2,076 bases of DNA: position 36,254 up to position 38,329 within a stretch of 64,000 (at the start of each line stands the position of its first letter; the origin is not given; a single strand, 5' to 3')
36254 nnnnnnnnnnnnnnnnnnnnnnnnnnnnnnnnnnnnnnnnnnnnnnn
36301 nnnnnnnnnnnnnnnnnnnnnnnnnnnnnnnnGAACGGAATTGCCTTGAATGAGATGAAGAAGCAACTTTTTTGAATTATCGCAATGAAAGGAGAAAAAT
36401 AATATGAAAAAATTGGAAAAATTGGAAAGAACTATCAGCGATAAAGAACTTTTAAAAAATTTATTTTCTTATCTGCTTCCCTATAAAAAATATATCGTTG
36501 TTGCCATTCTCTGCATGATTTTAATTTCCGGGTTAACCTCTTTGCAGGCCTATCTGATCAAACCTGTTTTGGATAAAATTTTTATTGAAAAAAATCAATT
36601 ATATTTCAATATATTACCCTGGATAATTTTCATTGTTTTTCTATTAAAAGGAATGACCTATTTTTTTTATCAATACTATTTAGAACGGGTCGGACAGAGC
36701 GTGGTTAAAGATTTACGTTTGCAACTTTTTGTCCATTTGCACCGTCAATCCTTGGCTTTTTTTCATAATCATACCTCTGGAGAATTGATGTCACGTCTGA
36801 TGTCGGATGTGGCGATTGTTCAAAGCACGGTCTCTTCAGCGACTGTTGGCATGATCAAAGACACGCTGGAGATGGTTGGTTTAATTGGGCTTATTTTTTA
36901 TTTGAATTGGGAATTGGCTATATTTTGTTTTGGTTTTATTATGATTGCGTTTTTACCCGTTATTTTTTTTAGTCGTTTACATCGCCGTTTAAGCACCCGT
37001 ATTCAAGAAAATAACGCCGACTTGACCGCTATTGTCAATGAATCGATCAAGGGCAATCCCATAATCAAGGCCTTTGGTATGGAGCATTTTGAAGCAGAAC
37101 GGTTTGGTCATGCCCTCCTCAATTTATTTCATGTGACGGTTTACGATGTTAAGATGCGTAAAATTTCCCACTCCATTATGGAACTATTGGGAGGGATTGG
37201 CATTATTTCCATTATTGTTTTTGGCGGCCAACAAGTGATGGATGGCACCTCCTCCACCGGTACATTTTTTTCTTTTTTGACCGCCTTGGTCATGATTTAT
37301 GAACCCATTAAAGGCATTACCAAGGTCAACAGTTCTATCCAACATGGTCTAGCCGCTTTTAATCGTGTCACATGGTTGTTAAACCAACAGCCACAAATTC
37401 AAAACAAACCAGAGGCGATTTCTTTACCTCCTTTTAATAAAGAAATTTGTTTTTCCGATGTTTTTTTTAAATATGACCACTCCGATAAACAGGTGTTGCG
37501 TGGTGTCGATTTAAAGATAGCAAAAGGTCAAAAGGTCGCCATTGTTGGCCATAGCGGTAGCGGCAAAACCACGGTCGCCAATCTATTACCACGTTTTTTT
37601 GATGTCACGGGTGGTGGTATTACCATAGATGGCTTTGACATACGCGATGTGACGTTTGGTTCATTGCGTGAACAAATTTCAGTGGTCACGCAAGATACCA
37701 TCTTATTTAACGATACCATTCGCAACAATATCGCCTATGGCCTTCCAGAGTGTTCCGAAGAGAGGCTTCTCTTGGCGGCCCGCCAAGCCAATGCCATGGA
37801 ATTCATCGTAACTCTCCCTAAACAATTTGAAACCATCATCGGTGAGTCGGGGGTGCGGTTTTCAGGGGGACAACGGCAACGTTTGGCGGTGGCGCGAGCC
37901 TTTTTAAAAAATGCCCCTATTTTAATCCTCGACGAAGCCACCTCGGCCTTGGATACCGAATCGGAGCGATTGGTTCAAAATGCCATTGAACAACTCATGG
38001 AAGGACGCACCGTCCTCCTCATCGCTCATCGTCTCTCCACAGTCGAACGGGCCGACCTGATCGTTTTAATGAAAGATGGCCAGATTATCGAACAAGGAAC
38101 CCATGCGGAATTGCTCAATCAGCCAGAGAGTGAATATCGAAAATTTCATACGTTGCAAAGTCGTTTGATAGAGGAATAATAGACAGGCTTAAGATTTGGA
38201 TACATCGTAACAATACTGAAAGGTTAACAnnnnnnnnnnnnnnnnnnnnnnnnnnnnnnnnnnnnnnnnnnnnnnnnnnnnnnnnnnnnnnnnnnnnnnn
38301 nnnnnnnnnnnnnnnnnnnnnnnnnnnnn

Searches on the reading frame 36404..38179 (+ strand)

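Call 32: search_protein_families(library=pfam, proteins=[window:36404-38179:+], max_evalue=0.001)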
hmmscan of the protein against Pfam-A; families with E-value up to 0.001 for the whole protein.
window:36404-38179:+ (591 aa): 6 families
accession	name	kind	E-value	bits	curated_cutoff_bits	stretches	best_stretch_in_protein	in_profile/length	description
PF00664.28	ABC_membrane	-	1.8e-48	166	28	1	32-298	2-270/274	ABC transporter transmembrane region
PF00005.33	ABC_tran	-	1.2e-29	104.1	25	1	365-514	1-137/137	ABC transporter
PF02463.25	SMC_N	-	2.7e-08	34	40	1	486-556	137-211/220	RecF/RecN/SMC N terminal domain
PF00270.35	DEAD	-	0.00023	21.4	26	0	372-536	11-153/167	DEAD/DEAH box helicase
PF13479.12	AAA_24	-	0.00079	19.8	27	0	375-469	2-59/195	AAA domain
PF13191.12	AAA_16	-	0.0009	20.2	32.6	0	375-532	22-160/167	AAA ATPase domain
